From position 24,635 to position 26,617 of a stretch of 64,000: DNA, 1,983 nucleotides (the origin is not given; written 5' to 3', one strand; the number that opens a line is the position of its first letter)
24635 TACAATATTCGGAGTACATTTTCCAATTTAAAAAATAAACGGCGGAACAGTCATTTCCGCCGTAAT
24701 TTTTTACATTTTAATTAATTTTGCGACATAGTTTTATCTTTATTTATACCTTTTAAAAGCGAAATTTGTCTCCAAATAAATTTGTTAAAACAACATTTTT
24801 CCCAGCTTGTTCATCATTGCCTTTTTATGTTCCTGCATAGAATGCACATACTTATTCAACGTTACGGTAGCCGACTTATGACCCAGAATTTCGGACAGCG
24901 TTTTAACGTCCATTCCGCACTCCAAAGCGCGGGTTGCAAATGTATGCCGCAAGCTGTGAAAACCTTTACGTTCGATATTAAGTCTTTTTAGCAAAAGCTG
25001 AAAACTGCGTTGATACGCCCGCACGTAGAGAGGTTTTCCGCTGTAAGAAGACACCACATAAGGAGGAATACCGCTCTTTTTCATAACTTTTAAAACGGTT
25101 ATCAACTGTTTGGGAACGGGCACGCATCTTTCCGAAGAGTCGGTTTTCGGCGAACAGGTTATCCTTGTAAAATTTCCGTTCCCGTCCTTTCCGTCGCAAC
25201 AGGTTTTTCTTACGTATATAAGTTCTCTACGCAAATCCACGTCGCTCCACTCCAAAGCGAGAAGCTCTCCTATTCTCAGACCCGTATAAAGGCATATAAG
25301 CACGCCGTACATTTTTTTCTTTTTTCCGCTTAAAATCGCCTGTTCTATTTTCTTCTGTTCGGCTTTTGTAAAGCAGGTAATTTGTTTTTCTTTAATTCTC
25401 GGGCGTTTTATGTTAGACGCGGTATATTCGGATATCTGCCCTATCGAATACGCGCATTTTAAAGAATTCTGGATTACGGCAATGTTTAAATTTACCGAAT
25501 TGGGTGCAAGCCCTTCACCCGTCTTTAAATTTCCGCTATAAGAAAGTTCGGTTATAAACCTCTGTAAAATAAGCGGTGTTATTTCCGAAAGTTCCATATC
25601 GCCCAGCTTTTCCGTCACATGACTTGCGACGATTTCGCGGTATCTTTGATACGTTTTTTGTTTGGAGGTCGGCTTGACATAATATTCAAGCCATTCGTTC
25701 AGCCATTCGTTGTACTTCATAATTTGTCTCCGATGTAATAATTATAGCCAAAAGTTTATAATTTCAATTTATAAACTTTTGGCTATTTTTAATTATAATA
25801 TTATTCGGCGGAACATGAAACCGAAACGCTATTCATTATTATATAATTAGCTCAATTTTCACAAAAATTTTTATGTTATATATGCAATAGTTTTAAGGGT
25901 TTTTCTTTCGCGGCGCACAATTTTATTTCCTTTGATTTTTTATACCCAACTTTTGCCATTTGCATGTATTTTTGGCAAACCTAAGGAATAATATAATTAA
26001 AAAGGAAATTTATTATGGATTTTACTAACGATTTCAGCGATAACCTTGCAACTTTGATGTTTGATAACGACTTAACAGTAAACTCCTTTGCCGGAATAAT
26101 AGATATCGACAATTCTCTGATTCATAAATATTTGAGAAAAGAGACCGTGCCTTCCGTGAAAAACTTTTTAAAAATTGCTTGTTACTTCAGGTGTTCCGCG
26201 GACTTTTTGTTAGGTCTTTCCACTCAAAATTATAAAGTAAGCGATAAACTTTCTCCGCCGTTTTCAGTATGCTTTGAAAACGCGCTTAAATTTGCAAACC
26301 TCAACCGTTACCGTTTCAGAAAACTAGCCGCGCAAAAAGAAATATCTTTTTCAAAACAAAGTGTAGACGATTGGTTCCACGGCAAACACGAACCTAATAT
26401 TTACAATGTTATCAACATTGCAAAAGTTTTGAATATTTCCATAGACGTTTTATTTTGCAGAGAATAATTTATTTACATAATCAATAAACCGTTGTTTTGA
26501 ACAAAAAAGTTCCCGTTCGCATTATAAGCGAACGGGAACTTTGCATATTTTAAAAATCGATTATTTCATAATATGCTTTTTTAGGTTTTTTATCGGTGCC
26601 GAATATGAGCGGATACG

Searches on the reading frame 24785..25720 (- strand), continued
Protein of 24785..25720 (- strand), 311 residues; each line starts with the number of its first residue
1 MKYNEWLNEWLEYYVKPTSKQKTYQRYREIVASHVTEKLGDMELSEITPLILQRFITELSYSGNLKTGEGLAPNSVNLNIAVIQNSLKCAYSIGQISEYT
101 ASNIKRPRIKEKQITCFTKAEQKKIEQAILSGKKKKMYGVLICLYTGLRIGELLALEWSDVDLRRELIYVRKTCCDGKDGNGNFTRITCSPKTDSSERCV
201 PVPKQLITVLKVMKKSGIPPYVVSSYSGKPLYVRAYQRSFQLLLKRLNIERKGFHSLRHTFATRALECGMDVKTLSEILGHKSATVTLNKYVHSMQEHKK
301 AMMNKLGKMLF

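Call 59: find_encoding_contigs(protein=P0063, flank=1200, max_places=10)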
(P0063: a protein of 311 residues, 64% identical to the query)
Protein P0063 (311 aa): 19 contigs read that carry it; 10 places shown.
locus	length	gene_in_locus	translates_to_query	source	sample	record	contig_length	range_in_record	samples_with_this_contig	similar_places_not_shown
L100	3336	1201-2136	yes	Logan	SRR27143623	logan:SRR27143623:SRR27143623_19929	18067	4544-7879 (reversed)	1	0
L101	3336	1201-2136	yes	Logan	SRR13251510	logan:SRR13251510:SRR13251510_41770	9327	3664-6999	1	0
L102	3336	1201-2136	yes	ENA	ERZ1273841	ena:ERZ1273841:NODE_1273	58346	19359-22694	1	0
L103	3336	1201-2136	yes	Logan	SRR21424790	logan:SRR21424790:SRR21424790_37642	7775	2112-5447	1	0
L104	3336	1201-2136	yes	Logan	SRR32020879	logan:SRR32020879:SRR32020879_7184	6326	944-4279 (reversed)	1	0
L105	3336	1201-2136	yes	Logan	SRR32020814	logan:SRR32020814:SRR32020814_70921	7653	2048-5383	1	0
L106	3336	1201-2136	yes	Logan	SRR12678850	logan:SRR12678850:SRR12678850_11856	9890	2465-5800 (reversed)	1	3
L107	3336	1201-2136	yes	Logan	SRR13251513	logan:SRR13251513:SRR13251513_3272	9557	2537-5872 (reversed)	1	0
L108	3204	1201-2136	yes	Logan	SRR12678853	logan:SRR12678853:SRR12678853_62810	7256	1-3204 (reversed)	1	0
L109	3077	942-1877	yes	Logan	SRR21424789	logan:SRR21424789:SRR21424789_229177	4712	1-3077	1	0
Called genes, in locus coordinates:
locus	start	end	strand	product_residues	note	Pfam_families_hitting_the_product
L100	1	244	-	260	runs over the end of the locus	PF00376:MerR, PF13411:MerR_1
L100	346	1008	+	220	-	PF13349:DUF4097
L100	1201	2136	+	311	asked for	PF14659:Phage_int_SAM_3, PF00589:Phage_integrase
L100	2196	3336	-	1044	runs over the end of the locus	PF01841:Transglut_core (faint)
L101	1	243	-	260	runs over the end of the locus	PF00376:MerR, PF13411:MerR_1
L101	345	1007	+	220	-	PF13349:DUF4097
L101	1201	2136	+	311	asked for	PF14659:Phage_int_SAM_3, PF00589:Phage_integrase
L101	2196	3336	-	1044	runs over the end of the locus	PF01841:Transglut_core (weak)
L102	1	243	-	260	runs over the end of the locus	PF00376:MerR, PF13411:MerR_1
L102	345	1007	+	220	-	PF13349:DUF4097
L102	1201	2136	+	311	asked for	PF14659:Phage_int_SAM_3, PF00589:Phage_integrase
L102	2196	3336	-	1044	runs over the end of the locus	PF01841:Transglut_core (weak)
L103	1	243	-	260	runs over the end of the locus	PF00376:MerR, PF13411:MerR_1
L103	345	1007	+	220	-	PF13349:DUF4097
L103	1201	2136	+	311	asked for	PF14659:Phage_int_SAM_3, PF00589:Phage_integrase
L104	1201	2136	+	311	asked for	PF14659:Phage_int_SAM_3, PF00589:Phage_integrase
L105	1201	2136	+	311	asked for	PF14659:Phage_int_SAM_3, PF00589:Phage_integrase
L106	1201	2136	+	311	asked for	PF14659:Phage_int_SAM_3, PF00589:Phage_integrase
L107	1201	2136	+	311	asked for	PF14659:Phage_int_SAM_3, PF00589:Phage_integrase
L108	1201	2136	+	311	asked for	PF14659:Phage_int_SAM_3, PF00589:Phage_integrase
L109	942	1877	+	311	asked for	PF14659:Phage_int_SAM_3, PF00589:Phage_integrase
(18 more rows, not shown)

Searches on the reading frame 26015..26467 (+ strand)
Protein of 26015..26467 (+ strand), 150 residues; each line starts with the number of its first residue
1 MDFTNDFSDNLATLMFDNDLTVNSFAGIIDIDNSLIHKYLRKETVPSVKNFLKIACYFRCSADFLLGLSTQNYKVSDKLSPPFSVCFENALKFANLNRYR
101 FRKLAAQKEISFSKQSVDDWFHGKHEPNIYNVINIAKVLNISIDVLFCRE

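Call 7: search_protein_families(library=pfam, proteins=[window:26015-26467:+])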
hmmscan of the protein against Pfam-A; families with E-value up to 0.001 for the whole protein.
window:26015-26467:+ (150 aa): 4 families
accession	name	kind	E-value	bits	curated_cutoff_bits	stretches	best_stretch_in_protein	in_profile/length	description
PF01381.28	HTH_3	-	7.6e-13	48.7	23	2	107-146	16-55/55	Helix-turn-helix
PF13443.12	HTH_26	-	0.00027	21.6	22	0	10-61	1-53/63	Cro/C1-type HTH DNA-binding domain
PF12844.13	HTH_19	-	0.00038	20.8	30.2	0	20-62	13-55/64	Helix-turn-helix domain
PF08667.16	BetR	-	0.00079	20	21.6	0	26-102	29-101/148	BetR domain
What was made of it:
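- Checked: The 150-aa ORF 26015-26467(+) is an XRE/HTH_3 protein (call 7).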

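Call 37: search_protein_families(library=ncbifam, proteins=[window:26015-26467:+], max_evalue=0.001)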
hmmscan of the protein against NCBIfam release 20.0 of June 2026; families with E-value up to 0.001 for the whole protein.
window:26015-26467:+ (150 aa): 3 families
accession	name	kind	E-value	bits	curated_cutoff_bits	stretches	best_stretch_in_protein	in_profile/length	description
NF041951.1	phage_RstR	subfamily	1.7e-15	57.2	80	2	7-73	3-69/108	RstR family transcriptional repressor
NF038310.1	lysogeny_AimR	equivalog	5.6e-06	25.6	70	0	15-57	5-47/365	AimR family lysis-lysogeny pheromone receptor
NF007257.0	PRK09706.1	subfamily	1.8e-05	24.6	101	0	20-66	19-65/135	transcriptional repressor DicA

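Call 41: find_encoding_contigs(protein=window:26015-26467:+, flank=3000, max_places=10)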
Protein window:26015-26467:+ (150 aa): 5 contigs read that carry it; 4 places shown.
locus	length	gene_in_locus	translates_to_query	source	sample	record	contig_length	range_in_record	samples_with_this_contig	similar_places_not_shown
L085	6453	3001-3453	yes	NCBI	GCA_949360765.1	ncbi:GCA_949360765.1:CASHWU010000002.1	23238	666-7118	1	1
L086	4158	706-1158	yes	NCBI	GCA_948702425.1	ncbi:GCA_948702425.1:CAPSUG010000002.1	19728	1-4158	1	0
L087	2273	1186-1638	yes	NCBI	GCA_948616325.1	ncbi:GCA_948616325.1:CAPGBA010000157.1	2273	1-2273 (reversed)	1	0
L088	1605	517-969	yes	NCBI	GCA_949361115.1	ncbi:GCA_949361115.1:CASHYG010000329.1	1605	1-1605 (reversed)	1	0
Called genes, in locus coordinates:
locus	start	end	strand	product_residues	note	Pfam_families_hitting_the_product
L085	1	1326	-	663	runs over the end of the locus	?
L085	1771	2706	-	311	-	PF14659:Phage_int_SAM_3, PF00589:Phage_integrase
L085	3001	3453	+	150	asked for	PF01381:HTH_3 (faint)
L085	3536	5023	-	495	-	-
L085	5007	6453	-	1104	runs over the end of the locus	PF01915:Glyco_hydro_3_C, PF14310:Fn3-like, PF00933:Glyco_hydro_3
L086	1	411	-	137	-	?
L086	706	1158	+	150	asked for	PF01381:HTH_3 (faint)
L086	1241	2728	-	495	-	-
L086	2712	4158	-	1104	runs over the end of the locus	PF01915:Glyco_hydro_3_C, PF14310:Fn3-like, PF00933:Glyco_hydro_3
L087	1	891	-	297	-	?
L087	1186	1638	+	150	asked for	PF01381:HTH_3 (faint)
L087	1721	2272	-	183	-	?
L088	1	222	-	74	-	?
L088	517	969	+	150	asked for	PF01381:HTH_3 (faint)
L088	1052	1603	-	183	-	?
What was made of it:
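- Tried and rejected: Exact-protein look-ups of the XRE gene found three more assemblies, but their contigs end inside the recombinase gene, before the switch, so they give no orientation (call 41).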
